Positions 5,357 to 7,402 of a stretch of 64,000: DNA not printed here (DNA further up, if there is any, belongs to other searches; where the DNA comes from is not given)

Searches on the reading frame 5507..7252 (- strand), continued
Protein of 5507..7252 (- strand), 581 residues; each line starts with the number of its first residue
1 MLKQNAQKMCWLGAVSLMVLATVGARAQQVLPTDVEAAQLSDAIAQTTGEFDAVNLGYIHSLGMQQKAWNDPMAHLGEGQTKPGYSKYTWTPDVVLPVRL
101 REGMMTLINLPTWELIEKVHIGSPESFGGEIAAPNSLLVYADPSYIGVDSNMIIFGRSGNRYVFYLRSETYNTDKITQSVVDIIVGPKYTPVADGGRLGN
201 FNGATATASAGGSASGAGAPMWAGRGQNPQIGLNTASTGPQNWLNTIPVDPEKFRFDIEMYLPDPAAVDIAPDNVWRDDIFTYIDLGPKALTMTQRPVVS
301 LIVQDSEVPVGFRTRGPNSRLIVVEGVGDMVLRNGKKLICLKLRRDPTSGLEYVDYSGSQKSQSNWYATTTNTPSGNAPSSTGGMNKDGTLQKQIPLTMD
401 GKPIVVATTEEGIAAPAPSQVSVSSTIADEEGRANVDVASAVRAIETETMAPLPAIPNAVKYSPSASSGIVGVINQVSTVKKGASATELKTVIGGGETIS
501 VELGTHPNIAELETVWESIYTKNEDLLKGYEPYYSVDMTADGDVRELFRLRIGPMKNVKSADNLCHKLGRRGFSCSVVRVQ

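Call 19: find_homologous_proteins(query=L001:11768-18649:+, max_evalue=1e-10)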
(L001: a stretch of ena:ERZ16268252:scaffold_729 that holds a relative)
Query L001:11768-18649:+ (2294 aa): 263 proteins with E <= 1e-10 among 8000 candidates; the best 120 are listed.
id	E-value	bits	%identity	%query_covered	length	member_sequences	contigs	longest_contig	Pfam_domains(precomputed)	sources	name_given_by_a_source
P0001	0.0e+0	5050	100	100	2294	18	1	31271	PF21784.4,PF05593.20,PF12396.15,PF21785.4,PF03743.20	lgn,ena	-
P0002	0.0e+0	4433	86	100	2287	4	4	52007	PF21784.4,PF05593.20,PF12396.15,PF21785.4,PF03743.20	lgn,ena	-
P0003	0.0e+0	3284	59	100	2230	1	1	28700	PF21784.4,PF12396.15,PF21785.4,PF03743.20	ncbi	-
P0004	0.0e+0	3179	58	100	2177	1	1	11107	PF21784.4,PF12396.15,PF21785.4,PF03743.20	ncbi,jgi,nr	ncbi:MAG: hypothetical protein LBU87_01335 [Lactobacillales bacterium]|jgi:type IV secretory pathway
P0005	0.0e+0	2746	50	100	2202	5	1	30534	PF21784.4,PF12396.15,PF21785.4,PF03743.20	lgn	-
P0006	0.0e+0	2639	51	100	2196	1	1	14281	PF21784.4,PF21785.4,PF03743.20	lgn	-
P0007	0.0e+0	2572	47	100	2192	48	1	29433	PF21784.4,PF21785.4,PF03743.20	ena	-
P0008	0.0e+0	2568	38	97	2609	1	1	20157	PF21784.4,PF12396.15,PF21785.4,PF03743.20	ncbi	-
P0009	0.0e+0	2567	51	100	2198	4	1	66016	PF21784.4,PF12396.15,PF21785.4,PF03743.20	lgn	-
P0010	0.0e+0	2558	48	100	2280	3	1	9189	PF21784.4,PF12396.15,PF21785.4,PF03743.20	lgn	-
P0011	0.0e+0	2548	38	83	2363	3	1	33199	PF21784.4,PF12396.15,PF21785.4,PF03743.20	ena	-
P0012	0.0e+0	2546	47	100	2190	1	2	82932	PF21784.4,PF12396.15,PF21785.4,PF03743.20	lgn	-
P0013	0.0e+0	2546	47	100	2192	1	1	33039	PF21784.4,PF12396.15,PF21785.4,PF03743.20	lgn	-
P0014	0.0e+0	2540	46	100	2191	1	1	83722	PF21784.4,PF21785.4,PF03743.20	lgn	-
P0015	0.0e+0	2537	47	99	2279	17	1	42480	PF21784.4,PF12396.15,PF21785.4,PF03743.20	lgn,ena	-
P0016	0.0e+0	2516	45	84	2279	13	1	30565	PF21784.4,PF12396.15,PF21785.4,PF03743.20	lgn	-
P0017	0.0e+0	2511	47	100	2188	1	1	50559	PF21784.4,PF12396.15,PF21785.4,PF03743.20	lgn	-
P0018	0.0e+0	2462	47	100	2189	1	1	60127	PF21784.4,PF12396.15,PF21785.4,PF03743.20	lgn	-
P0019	0.0e+0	2462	45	100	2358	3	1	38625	PF21784.4,PF12396.15,PF21785.4,PF03743.20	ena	-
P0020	0.0e+0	2460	47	100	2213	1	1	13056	PF21784.4,PF12396.15,PF21785.4,PF03743.20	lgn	-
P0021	0.0e+0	2455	48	100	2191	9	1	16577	PF21784.4,PF12396.15,PF21785.4,PF03743.20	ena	-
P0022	0.0e+0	2450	45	100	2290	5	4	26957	PF21784.4,PF12396.15,PF21785.4,PF03743.20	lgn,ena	-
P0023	0.0e+0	2440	46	100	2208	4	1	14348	PF21784.4,PF12396.15,PF21785.4,PF03743.20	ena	-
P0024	0.0e+0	2435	46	100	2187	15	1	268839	PF21784.4,PF12396.15,PF21785.4,PF03743.20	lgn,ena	-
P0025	0.0e+0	2434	46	100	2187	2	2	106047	PF21784.4,PF12396.15,PF21785.4,PF03743.20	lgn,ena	-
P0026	0.0e+0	2398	49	100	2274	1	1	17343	PF21784.4,PF12396.15,PF21785.4,PF03743.20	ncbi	-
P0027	0.0e+0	2389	45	86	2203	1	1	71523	PF21784.4,PF12396.15,PF21785.4,PF03743.20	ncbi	-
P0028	0.0e+0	2385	45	100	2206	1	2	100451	PF21784.4,PF12396.15,PF21785.4,PF03743.20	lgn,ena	-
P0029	0.0e+0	2370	45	82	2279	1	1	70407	PF21784.4,PF12396.15,PF21785.4,PF03743.20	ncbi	-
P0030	0.0e+0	2362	46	93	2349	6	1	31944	PF21784.4,PF21785.4,PF03743.20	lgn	-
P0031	0.0e+0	2354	38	100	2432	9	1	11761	PF21784.4,PF12396.15,PF21785.4,PF03743.20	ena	-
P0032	0.0e+0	2336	44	100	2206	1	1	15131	PF21784.4,PF12396.15,PF21785.4,PF03743.20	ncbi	-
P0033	0.0e+0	2321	40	82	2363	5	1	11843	PF21784.4,PF12396.15,PF03743.20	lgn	-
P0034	0.0e+0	2318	41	79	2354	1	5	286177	PF21784.4,PF12396.15,PF21785.4,PF03743.20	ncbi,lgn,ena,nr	ncbi:MAG: hypothetical protein IKV03_02475 [Alphaproteobacteria bacterium]|nr:hypothetical protein [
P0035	0.0e+0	2314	46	97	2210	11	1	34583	PF21784.4,PF12396.15,PF21785.4,PF03743.20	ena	-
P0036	0.0e+0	2283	46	85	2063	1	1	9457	PF21784.4,PF21785.4,PF03743.20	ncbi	ncbi:MAG: TrbI/VirB10 family protein [Alphaproteobacteria bacterium]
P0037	0.0e+0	2282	40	100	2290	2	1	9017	PF21784.4,PF21785.4,PF03743.20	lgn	-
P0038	0.0e+0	2282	39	100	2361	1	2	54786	PF21784.4,PF12396.15,PF21785.4,PF03743.20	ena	-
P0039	0.0e+0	2280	44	100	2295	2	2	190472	PF21784.4,PF03743.20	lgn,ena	-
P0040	0.0e+0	2269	41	100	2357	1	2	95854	PF21784.4,PF12396.15,PF21785.4,PF03743.20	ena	-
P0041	0.0e+0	2266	37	100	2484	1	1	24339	PF21784.4,PF05593.20,PF12396.15,PF21785.4,PF03743.20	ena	-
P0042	0.0e+0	2238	43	100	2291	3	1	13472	PF21784.4,PF12396.15,PF21785.4,PF03743.20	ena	-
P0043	0.0e+0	2235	46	100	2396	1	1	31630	PF21784.4,PF05593.20,PF12396.15,PF21785.4,PF03743.20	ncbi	-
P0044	0.0e+0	2228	33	83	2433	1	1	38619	PF21784.4,PF05593.20,PF12396.15,PF21785.4,PF03743.20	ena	-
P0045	0.0e+0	2227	43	100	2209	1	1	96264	PF21784.4,PF21785.4,PF03743.20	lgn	-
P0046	0.0e+0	2219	42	100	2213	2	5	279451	PF21784.4,PF12396.15,PF21785.4,PF03743.20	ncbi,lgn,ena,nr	ncbi:MAG: DUF3659 domain-containing protein [Alphaproteobacteria bacterium]|nr:DUF3659 domain-contai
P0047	0.0e+0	2217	45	96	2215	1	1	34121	PF21784.4,PF21785.4,PF03743.20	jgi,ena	-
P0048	0.0e+0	2208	33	100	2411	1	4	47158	PF21784.4,PF05593.20,PF20789.4,PF12396.15,PF21785.4,PF03743.20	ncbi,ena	-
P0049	0.0e+0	2205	45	97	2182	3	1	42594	PF21784.4,PF12396.15,PF21785.4,PF03743.20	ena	-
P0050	0.0e+0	2203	45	100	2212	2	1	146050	PF21784.4,PF12396.15,PF21785.4,PF03743.20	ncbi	-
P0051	0.0e+0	2197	41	100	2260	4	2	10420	PF21784.4,PF12396.15,PF21785.4,PF03743.20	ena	-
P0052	0.0e+0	2191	43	83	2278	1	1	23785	PF21784.4,PF12396.15,PF21785.4,PF03743.20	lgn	-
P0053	0.0e+0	2179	44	79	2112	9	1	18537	PF21784.4,PF12396.15,PF21785.4,PF03743.20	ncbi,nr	ncbi:MAG: DUF3659 domain-containing protein, partial [Alphaproteobacteria bacterium]|nr:DUF3659 doma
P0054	0.0e+0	2178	44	97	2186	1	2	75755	PF21784.4,PF21785.4,PF03743.20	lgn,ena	-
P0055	0.0e+0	2176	44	82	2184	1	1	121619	PF21784.4,PF21785.4,PF03743.20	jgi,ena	-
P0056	0.0e+0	2174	45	97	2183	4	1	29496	PF21784.4,PF12396.15,PF21785.4,PF03743.20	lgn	-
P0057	0.0e+0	2171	36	83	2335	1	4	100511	PF21784.4,PF05593.20,PF12396.15,PF21785.4,PF03743.20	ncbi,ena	-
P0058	0.0e+0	2161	42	100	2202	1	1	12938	PF21784.4,PF21785.4,PF03743.20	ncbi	-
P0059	0.0e+0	2158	44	99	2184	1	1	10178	PF21784.4,PF21785.4,PF03743.20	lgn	-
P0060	0.0e+0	2156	44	100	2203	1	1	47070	PF21784.4,PF12396.15,PF21785.4,PF03743.20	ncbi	-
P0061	0.0e+0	2150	38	100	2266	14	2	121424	PF21784.4,PF12396.15,PF21785.4,PF03743.20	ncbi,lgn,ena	-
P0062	0.0e+0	2149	43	100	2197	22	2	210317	PF21784.4,PF12396.15,PF21785.4,PF03743.20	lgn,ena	-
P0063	0.0e+0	2145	43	100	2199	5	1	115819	PF21784.4,PF12396.15,PF21785.4,PF03743.20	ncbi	-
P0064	0.0e+0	2141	43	93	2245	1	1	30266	PF21784.4,PF12396.15,PF21785.4,PF03743.20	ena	-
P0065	0.0e+0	2136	42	100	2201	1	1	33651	PF21784.4,PF12396.15,PF21785.4,PF03743.20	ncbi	-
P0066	0.0e+0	2083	43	100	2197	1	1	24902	PF21784.4,PF12396.15,PF21785.4,PF03743.20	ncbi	-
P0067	0.0e+0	2068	40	84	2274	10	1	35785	PF21784.4,PF12396.15,PF21785.4,PF03743.20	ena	-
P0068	0.0e+0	2042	41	100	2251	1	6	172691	PF21784.4,PF12396.15,PF21785.4,PF03743.20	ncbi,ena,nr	ncbi:MAG: hypothetical protein J6V53_03910 [Alphaproteobacteria bacterium]|nr:hypothetical protein [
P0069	0.0e+0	2026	35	100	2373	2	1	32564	PF21784.4,PF12396.15,PF21785.4,PF03743.20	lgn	-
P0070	0.0e+0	1989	40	97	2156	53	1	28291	PF21784.4,PF12396.15,PF21785.4,PF03743.20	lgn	-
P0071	0.0e+0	1919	40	86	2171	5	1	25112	PF21784.4,PF12396.15,PF21785.4,PF03743.20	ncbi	-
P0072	0.0e+0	1900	39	100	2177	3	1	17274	PF21784.4,PF21785.4,PF03743.20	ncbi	-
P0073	0.0e+0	1867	40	79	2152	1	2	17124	PF21784.4,PF12396.15,PF21785.4,PF03743.20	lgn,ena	-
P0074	0.0e+0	1848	40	78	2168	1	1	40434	PF21784.4,PF21785.4,PF03743.20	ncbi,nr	ncbi:MAG: TrbI/VirB10 family protein [Alphaproteobacteria bacterium]|nr:TrbI/VirB10 family protein [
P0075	0.0e+0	1771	37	86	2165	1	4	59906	PF21784.4,PF21785.4,PF03743.20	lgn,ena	-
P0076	0.0e+0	1769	38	99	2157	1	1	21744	PF21784.4,PF21785.4,PF03743.20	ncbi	ncbi:MAG: TrbI/VirB10 family protein [Alphaproteobacteria bacterium]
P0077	0.0e+0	1641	34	96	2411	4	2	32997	PF21784.4,PF05593.20,PF12396.15,PF21785.4,PF03743.20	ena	-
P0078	0.0e+0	1635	31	98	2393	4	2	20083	PF21784.4,PF05593.20,PF12396.15,PF21785.4,PF03743.20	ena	-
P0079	0.0e+0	1626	35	96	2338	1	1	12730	PF21784.4,PF05593.20,PF12396.15,PF21785.4,PF03743.20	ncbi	-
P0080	0.0e+0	1625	34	97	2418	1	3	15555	PF21784.4,PF12396.15,PF21785.4,PF03743.20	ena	-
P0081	0.0e+0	1624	34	100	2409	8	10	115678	PF21784.4,PF05593.20,PF12396.15,PF21785.4,PF03743.20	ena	-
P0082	0.0e+0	1621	37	97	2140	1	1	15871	PF21784.4,PF21785.4,PF03743.20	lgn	-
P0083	0.0e+0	1610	34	97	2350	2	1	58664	PF21784.4,PF12396.15,PF21785.4,PF03743.20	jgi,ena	-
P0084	0.0e+0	1606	36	84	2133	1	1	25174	PF21784.4,PF21785.4,PF03743.20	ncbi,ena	-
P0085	0.0e+0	1602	31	99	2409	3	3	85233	PF21784.4,PF05593.20,PF12396.15,PF21785.4,PF03743.20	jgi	-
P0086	0.0e+0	1598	34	100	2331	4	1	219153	PF21784.4,PF05593.20,PF12396.15,PF21785.4,PF03743.20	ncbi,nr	ncbi:MAG: hypothetical protein J6Y03_00245 [Alphaproteobacteria bacterium]|nr:hypothetical protein [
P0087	0.0e+0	1593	38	97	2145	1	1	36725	PF21784.4,PF21785.4,PF03743.20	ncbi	-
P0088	0.0e+0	1591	37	80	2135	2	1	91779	PF21784.4,PF21785.4,PF03743.20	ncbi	-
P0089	0.0e+0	1582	34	99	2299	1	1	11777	PF21784.4,PF12396.15,PF21785.4,PF03743.20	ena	-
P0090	0.0e+0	1576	34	96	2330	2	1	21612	PF21784.4,PF05593.20,PF12396.15,PF21785.4,PF03743.20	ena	-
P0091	0.0e+0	1572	37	79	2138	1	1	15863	PF21784.4,PF21785.4,PF03743.20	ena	-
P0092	0.0e+0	1552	34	97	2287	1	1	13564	PF21784.4,PF05593.20,PF12396.15,PF21785.4,PF03743.20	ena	-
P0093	0.0e+0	1550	29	100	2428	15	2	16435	PF21784.4,PF05593.20,PF12396.15,PF21785.4,PF03743.20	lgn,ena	-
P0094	0.0e+0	1541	36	96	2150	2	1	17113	PF21784.4,PF12396.15,PF21785.4,PF03743.20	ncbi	-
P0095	0.0e+0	1539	36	83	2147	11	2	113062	PF15780.12,PF21784.4,PF21785.4,PF03743.20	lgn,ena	-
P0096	0.0e+0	1534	36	78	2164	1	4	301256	PF21784.4,PF21785.4,PF03743.20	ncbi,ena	-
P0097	0.0e+0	1533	34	98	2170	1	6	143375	PF21784.4,PF21785.4,PF03743.20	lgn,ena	-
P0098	0.0e+0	1532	34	97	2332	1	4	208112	PF21784.4,PF12396.15,PF21785.4,PF03743.20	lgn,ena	-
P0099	0.0e+0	1527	35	98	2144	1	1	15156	PF21785.4,PF03743.20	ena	-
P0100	0.0e+0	1527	33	98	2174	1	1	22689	PF21784.4,PF21785.4,PF03743.20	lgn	-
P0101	0.0e+0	1525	36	96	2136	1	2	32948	PF21784.4,PF21785.4,PF03743.20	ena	-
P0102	0.0e+0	1523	36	98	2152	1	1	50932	PF12396.15,PF21785.4,PF03743.20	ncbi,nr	ncbi:MAG: TrbI/VirB10 family protein [Alphaproteobacteria bacterium]|nr:TrbI/VirB10 family protein [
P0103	0.0e+0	1520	36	82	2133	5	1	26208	PF21784.4,PF21785.4,PF03743.20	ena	-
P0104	0.0e+0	1516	36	98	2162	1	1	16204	PF21784.4,PF21785.4,PF03743.20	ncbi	-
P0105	0.0e+0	1514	35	97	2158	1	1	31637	PF21784.4,PF21785.4,PF03743.20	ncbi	-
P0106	0.0e+0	1504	37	81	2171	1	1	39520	PF21784.4,PF21785.4,PF03743.20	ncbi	-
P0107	0.0e+0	1498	34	100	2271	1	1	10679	PF21784.4,PF12396.15,PF21785.4,PF03743.20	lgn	-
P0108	0.0e+0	1496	34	96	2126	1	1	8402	PF21784.4,PF21785.4,PF03743.20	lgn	-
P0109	0.0e+0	1485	33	99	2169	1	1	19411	PF21784.4,PF21785.4,PF03743.20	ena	-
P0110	0.0e+0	1477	36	97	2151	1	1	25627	PF21784.4,PF21785.4,PF03743.20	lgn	-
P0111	0.0e+0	1475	33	99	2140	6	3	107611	PF21784.4,PF21785.4,PF03743.20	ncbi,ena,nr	ncbi:MAG: TrbI/VirB10 family protein [Alphaproteobacteria bacterium]|nr:TrbI/VirB10 family protein [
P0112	0.0e+0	1471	35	95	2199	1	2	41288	PF21784.4,PF21785.4,PF03743.20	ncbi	-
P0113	0.0e+0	1462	34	82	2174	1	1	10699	PF21784.4,PF21785.4,PF03743.20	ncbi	-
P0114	0.0e+0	1459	35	85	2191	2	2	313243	PF21784.4,PF21785.4,PF03743.20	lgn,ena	-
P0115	0.0e+0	1433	32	99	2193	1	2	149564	PF21784.4,PF12396.15,PF21785.4,PF03743.20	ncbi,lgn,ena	-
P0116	0.0e+0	1430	33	96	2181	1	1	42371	PF21785.4,PF03743.20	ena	-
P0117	0.0e+0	1421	35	85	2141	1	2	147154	PF21784.4,PF21785.4,PF03743.20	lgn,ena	-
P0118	0.0e+0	1413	33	80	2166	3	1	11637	PF21784.4,PF21785.4,PF03743.20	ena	-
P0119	0.0e+0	1396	34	99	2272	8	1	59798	PF21784.4,PF12396.15,PF21785.4,PF03743.20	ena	-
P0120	0.0e+0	1386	34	96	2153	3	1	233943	PF15780.12,PF21784.4,PF21785.4,PF03743.20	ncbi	-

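Call 27: find_encoding_contigs(protein=P0024, flank=10000, max_places=1)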
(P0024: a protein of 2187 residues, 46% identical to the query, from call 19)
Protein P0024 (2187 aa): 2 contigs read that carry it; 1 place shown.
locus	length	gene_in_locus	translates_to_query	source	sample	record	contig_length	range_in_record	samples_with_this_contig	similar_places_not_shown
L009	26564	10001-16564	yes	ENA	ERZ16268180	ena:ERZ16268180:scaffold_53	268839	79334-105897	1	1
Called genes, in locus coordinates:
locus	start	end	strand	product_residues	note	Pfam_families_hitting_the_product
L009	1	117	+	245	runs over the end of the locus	-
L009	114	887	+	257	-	-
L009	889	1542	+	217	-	-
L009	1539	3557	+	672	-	-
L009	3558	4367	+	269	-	-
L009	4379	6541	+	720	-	-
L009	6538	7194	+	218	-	-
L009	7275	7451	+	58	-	-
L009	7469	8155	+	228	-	PF04335:VirB8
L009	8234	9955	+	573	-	PF03524:CagX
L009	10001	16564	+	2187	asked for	PF12396:DUF3659 (faint), PF21784:Bflower (faint), PF21785:Bflower_2 (weak), PF03743:TrbI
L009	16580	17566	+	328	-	PF00437:T2SSE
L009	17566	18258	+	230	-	PF01177:Asp_Glu_race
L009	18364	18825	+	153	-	-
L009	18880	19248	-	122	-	PF01245:Ribosomal_L19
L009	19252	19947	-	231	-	PF01746:tRNA_m1G_MT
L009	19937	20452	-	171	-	PF01782:RimM, PF24986:PRC_RimM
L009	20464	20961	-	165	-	PF00886:Ribosomal_S16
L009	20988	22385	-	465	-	PF02881:SRP54_N, PF00448:SRP54, PF01656:CbiA (faint), PF02978:SRP_SPB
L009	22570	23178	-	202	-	PF13328:HD_4 (weak)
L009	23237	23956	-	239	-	PF01510:Amidase_2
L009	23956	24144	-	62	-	-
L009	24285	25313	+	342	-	PF00154:RecA_N, PF08423:Rad51, PF06745:ATPase, PF01637:ATPase_2 (weak), PF27531:MT3502_N (weak), PF21096:RecA_C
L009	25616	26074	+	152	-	PF05656:DUF805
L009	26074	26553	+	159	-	PF03703:bPH_2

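Call 28: find_encoding_contigs(protein=P0086, flank=10000, max_places=1)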
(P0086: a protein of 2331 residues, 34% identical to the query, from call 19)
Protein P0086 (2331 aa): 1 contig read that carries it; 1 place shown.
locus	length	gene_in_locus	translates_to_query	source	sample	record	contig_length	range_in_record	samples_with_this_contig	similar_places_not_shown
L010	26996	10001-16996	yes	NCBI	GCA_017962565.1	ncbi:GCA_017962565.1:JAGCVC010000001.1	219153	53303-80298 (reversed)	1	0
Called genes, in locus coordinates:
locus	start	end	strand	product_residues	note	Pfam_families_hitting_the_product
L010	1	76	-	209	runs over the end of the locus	-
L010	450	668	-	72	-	-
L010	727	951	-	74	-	PF01197:Ribosomal_L31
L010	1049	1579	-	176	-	-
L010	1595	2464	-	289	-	PF00459:Inositol_P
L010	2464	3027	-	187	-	PF08207:EFP_N, PF01132:EFP, PF09285:Elong-fact-P_C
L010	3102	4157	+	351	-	PF00152:tRNA-synt_2, PF01409:tRNA-synt_2d (faint)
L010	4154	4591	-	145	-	PF01814:Hemerythrin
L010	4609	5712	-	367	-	PF01926:MMR_HSR1, PF02421:FeoB_N, PF06071:YchF-GTPase_C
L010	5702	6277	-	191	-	PF01195:Pept_tRNA_hydro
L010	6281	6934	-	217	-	PF01386:Ribosomal_L25p, PF14693:Ribosomal_TL5_C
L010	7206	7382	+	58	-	-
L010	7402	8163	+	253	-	PF04335:VirB8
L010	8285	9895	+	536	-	PF03524:CagX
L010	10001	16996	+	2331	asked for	PF12396:DUF3659 (faint), PF05593:RHS_repeat (faint), PF21785:Bflower_2, PF21784:Bflower (weak), PF21785:Bflower_2 (weak), PF03743:TrbI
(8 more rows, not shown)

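Call 29: search_solved_structures(query=L001:17408-18649:+, max_evalue=0.01, show_alignments=1)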
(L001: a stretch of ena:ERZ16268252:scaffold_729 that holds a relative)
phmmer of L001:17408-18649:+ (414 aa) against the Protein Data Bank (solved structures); distinct sequences matched with E-value up to 0.01: 4.
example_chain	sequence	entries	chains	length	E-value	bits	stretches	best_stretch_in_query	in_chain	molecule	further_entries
2bhv_A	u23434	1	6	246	3.2e-18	69.1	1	97-293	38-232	COMB10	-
8cb2_BBB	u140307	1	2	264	1.7e-06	30.5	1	107-291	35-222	Type IV secretion system apparatus protein CagY (Fragment)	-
6gyb_c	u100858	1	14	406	2.5e-06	30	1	104-291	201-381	VirB10 protein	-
7o3j_A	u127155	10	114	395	2.3e-05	26.8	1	124-216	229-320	TrwE protein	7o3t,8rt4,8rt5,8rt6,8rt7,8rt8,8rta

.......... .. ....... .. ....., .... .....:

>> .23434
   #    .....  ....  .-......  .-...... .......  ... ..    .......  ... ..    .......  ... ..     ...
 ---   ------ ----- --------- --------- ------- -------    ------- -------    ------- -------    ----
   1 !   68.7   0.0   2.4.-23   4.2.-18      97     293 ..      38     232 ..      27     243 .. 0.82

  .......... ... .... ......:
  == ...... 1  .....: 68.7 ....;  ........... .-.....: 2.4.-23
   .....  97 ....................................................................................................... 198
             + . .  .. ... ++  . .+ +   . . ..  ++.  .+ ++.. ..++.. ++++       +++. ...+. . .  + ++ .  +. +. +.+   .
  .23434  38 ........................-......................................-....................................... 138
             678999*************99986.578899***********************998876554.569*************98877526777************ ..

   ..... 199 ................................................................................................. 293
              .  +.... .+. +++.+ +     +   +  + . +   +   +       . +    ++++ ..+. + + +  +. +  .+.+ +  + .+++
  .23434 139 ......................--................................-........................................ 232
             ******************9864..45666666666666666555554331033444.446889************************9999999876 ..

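Call 54: find_encoding_contigs(protein=P0002, flank=10000, max_places=1)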
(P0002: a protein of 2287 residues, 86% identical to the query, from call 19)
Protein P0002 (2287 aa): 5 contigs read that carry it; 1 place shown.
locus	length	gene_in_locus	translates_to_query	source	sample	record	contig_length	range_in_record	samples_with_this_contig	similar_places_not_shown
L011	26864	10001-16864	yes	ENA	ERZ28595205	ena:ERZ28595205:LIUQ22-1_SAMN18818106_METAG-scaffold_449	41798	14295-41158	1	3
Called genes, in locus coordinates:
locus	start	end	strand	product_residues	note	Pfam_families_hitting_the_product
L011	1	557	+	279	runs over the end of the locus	PF00763:THF_DHG_CYH, PF02882:THF_DHG_CYH_C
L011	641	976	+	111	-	-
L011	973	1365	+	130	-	-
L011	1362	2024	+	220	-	-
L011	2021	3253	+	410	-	-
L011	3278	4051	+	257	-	-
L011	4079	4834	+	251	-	-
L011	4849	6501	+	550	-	-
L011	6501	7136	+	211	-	PF04335:VirB8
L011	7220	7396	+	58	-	-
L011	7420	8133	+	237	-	PF04335:VirB8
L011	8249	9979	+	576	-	PF03524:CagX, PF05036:SPOR (faint)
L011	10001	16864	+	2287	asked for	PF12396:DUF3659 (faint), PF21784:Bflower (faint), PF21785:Bflower_2, PF05593:RHS_repeat (faint), PF21785:Bflower_2, PF03743:TrbI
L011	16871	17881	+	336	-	PF00437:T2SSE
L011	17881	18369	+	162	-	PF01451:LMWPc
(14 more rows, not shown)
